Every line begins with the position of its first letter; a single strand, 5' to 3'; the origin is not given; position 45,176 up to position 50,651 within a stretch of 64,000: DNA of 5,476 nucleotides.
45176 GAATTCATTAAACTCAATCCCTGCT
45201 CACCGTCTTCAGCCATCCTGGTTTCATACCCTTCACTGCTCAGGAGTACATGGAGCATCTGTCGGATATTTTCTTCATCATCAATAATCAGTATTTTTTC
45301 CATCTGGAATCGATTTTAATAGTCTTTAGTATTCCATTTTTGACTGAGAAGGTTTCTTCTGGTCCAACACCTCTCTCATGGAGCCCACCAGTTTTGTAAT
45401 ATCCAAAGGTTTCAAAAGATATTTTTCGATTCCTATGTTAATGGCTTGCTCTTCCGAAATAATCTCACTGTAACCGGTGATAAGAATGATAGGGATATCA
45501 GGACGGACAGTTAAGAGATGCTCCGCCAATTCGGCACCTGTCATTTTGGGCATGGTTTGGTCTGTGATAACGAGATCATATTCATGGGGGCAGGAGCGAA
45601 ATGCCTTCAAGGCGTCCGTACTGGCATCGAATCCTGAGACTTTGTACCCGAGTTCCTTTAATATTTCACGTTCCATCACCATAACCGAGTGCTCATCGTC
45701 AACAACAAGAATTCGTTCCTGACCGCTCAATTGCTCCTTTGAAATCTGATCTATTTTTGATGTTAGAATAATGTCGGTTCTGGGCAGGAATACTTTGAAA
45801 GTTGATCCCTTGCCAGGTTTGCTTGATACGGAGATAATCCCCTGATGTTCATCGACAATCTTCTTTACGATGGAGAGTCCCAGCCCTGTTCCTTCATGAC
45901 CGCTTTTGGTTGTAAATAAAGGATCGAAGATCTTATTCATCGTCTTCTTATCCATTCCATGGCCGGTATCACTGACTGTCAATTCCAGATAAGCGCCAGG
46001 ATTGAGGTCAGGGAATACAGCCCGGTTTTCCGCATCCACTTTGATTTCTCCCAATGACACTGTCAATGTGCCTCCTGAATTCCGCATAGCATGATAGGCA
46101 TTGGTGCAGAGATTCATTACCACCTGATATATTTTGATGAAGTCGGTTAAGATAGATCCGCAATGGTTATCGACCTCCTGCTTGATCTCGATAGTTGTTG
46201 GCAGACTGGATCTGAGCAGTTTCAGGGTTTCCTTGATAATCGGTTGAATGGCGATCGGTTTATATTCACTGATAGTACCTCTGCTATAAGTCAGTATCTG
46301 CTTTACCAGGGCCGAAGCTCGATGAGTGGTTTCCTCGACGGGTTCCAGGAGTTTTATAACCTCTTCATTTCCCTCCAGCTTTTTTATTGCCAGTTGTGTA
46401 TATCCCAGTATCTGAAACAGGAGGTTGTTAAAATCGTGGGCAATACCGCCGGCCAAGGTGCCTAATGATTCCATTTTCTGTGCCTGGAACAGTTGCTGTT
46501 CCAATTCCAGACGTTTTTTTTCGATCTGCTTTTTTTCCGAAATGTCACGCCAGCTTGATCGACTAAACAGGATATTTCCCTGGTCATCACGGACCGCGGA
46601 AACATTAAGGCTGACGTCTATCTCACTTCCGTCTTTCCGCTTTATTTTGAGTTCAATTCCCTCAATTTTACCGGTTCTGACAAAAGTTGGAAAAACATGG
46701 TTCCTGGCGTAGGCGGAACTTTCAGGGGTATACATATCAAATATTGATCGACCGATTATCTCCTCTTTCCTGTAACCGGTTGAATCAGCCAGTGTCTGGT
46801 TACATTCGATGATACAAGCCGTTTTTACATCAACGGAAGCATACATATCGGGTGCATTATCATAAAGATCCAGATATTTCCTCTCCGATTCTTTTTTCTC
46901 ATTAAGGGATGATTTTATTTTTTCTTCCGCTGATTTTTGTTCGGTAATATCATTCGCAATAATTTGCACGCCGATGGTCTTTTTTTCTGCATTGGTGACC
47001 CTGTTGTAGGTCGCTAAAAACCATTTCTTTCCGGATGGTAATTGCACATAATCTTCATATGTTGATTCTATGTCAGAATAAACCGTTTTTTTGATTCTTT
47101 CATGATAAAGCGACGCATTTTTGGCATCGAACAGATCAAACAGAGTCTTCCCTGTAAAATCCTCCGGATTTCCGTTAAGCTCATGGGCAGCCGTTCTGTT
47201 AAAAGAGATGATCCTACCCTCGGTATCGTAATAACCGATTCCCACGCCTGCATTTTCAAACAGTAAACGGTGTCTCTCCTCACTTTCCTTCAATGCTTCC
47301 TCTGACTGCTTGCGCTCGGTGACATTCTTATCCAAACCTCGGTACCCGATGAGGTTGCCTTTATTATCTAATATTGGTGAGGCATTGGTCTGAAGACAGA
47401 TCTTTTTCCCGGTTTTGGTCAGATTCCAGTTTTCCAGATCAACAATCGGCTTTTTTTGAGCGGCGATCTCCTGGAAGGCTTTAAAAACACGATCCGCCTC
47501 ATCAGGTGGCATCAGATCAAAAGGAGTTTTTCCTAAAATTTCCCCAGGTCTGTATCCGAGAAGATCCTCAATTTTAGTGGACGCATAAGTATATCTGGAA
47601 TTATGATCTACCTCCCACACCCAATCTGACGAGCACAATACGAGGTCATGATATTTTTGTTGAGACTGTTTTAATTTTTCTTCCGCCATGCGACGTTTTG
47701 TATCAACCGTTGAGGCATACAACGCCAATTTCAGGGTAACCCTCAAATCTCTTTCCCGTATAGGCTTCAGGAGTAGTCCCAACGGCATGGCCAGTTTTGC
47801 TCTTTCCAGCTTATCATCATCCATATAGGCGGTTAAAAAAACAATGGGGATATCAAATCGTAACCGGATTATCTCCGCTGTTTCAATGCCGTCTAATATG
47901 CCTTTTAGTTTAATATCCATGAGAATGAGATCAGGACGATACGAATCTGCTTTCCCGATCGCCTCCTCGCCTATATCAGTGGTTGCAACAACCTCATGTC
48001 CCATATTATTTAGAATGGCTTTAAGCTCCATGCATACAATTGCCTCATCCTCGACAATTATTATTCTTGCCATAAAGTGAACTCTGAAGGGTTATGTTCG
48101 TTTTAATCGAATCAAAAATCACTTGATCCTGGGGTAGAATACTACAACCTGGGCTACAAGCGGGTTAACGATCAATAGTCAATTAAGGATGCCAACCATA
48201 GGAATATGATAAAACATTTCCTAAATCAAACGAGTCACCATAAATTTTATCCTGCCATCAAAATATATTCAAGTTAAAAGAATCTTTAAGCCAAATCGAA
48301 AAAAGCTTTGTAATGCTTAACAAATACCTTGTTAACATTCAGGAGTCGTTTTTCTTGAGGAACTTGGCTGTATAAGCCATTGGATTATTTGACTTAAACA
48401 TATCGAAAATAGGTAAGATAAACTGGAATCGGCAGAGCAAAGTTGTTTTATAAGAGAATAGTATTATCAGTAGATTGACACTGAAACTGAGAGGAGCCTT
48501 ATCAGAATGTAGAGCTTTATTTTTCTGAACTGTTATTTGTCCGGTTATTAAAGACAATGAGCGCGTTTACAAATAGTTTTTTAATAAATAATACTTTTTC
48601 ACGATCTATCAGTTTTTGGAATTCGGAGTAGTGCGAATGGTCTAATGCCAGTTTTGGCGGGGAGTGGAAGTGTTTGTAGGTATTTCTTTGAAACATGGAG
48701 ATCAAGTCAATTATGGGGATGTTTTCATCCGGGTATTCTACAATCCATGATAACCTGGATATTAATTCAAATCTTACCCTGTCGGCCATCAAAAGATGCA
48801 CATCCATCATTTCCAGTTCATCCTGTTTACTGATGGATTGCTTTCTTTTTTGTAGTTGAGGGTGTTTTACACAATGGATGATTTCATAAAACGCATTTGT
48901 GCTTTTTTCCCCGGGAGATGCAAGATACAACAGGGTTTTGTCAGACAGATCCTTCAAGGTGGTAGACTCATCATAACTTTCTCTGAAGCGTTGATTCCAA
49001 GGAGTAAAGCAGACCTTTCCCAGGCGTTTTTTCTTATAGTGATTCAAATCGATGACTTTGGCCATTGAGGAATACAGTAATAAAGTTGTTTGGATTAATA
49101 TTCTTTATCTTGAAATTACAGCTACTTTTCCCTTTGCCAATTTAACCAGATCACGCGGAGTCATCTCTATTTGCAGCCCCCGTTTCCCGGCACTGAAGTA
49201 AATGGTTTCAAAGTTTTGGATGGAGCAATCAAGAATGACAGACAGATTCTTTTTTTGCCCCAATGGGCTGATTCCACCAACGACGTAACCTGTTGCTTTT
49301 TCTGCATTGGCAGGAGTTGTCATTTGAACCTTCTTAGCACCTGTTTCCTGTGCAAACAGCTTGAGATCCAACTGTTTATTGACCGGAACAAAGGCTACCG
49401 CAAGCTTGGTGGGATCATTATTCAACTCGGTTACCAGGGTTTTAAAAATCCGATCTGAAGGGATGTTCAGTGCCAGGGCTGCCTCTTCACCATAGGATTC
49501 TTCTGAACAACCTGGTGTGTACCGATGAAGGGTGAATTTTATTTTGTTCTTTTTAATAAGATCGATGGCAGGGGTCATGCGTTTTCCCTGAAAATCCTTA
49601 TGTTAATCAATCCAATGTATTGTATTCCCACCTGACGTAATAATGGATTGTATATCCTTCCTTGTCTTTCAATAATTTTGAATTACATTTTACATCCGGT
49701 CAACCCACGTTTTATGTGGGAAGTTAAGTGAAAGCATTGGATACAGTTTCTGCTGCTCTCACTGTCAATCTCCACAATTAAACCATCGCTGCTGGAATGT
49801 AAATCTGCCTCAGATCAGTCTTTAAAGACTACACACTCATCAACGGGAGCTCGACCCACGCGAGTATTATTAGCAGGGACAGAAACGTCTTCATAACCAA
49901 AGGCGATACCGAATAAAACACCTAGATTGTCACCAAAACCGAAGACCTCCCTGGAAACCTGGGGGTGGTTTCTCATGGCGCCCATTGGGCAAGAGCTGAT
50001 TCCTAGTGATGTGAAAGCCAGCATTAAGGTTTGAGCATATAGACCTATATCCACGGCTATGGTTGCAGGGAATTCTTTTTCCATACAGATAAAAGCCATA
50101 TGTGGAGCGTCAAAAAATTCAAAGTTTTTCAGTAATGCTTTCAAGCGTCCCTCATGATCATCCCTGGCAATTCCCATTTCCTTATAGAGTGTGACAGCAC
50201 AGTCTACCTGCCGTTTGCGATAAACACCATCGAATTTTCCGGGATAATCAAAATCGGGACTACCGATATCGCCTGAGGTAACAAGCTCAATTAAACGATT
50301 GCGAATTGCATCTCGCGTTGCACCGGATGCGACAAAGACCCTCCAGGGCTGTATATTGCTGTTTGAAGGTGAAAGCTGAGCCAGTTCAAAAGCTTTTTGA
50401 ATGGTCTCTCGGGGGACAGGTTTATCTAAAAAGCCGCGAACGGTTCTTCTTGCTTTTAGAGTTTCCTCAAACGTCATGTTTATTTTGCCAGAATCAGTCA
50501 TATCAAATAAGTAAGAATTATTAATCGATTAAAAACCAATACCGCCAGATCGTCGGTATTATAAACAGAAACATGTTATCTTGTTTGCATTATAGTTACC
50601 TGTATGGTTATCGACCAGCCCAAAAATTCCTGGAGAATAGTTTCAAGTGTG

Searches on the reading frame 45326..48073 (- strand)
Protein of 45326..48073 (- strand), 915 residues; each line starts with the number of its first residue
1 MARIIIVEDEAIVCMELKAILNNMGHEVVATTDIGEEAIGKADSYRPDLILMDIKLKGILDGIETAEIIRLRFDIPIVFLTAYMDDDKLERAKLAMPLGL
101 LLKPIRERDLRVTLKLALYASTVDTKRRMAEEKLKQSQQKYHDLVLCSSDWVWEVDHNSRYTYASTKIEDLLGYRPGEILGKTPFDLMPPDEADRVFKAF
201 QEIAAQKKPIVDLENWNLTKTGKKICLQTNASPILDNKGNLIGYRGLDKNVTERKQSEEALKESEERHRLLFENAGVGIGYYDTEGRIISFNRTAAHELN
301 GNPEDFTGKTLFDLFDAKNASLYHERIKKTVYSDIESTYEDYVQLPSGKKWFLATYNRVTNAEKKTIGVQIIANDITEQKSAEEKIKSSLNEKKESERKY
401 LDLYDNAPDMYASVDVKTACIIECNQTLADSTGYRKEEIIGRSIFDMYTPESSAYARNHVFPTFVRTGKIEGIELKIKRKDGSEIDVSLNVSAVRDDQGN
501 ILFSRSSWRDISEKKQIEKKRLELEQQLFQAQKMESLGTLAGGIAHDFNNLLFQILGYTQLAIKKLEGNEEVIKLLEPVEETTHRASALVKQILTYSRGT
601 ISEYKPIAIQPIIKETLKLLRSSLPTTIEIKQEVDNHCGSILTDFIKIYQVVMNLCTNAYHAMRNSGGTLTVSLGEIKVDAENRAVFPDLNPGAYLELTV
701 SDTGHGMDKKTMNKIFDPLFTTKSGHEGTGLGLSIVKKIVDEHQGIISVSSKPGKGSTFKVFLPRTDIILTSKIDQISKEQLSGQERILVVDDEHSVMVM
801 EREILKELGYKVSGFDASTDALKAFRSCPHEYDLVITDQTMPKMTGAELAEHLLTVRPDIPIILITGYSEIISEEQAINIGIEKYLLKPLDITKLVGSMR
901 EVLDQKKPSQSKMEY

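Call 4: search_protein_families(library=pfam, proteins=[window:45326-48073:-])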
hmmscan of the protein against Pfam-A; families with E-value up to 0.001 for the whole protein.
window:45326-48073:- (915 aa): 10 families
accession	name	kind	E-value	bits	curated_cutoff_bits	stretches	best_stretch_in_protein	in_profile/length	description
PF00072.30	Response_reg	-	5.8e-43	146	30.2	2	788-897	1-108/111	Response regulator receiver domain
PF13426.13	PAS_9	-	5.8e-39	133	27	3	417-513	9-103/103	PAS domain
PF00989.32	PAS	-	1.3e-34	119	22.6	3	150-244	12-106/113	PAS fold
PF08448.16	PAS_4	-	6.5e-34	116.9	23.1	3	148-255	4-109/110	PAS fold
PF02518.31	HATPase_c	-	7.6e-25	87.9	26.4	1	644-766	2-110/111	Histidine kinase-, DNA gyrase B-, and HSP90-like ATPase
PF08447.18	PAS_3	-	1e-21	77.4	25.6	2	162-246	2-87/89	PAS fold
PF13188.13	PAS_8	-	2.8e-12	46.5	21.8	0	140-192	2-55/65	PAS domain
PF13596.12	PAS_10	-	2.3e-07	31.8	22.1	1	270-377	3-106/106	PAS domain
PF00512.31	HisKA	-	3e-07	30.8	26.9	1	537-598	2-62/66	His Kinase A (phospho-acceptor) domain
PF14598.12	PAS_11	-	7.1e-07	29.6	25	0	421-469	14-61/109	PAS domain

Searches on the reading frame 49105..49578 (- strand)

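Call 12: search_protein_families(library=pfam, proteins=[window:49105-49578:-], max_evalue=0.00001)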
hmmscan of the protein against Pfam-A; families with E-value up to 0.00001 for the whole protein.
window:49105-49578:- (157 aa): 1 family
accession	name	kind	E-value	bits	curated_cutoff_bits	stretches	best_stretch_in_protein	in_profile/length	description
PF04073.20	tRNA_edit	-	1.5e-24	86.9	25.5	1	31-147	8-123/123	Aminoacyl-tRNA editing domain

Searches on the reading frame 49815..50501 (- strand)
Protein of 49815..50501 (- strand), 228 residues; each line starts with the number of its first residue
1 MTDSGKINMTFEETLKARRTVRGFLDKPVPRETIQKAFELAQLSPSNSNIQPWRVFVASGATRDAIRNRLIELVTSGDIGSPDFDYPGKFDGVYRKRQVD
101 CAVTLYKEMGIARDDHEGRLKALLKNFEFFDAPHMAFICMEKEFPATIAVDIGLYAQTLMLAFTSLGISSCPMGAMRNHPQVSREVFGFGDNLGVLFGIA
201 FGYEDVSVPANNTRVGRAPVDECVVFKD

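Call 12: search_protein_families(library=pfam, proteins=[window:49815-50501:-], max_evalue=0.00001)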
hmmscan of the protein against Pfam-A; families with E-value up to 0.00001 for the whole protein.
window:49815-50501:- (228 aa): 2 families
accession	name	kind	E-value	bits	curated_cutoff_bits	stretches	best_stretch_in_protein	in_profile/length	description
PF00881.29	Nitroreductase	-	9.2e-28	97.9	23.5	1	15-203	1-167/167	Nitroreductase family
PF14512.11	TM1586_NiRdase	-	9.6e-11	42.2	27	0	119-208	52-137/215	Putative TM nitroreductase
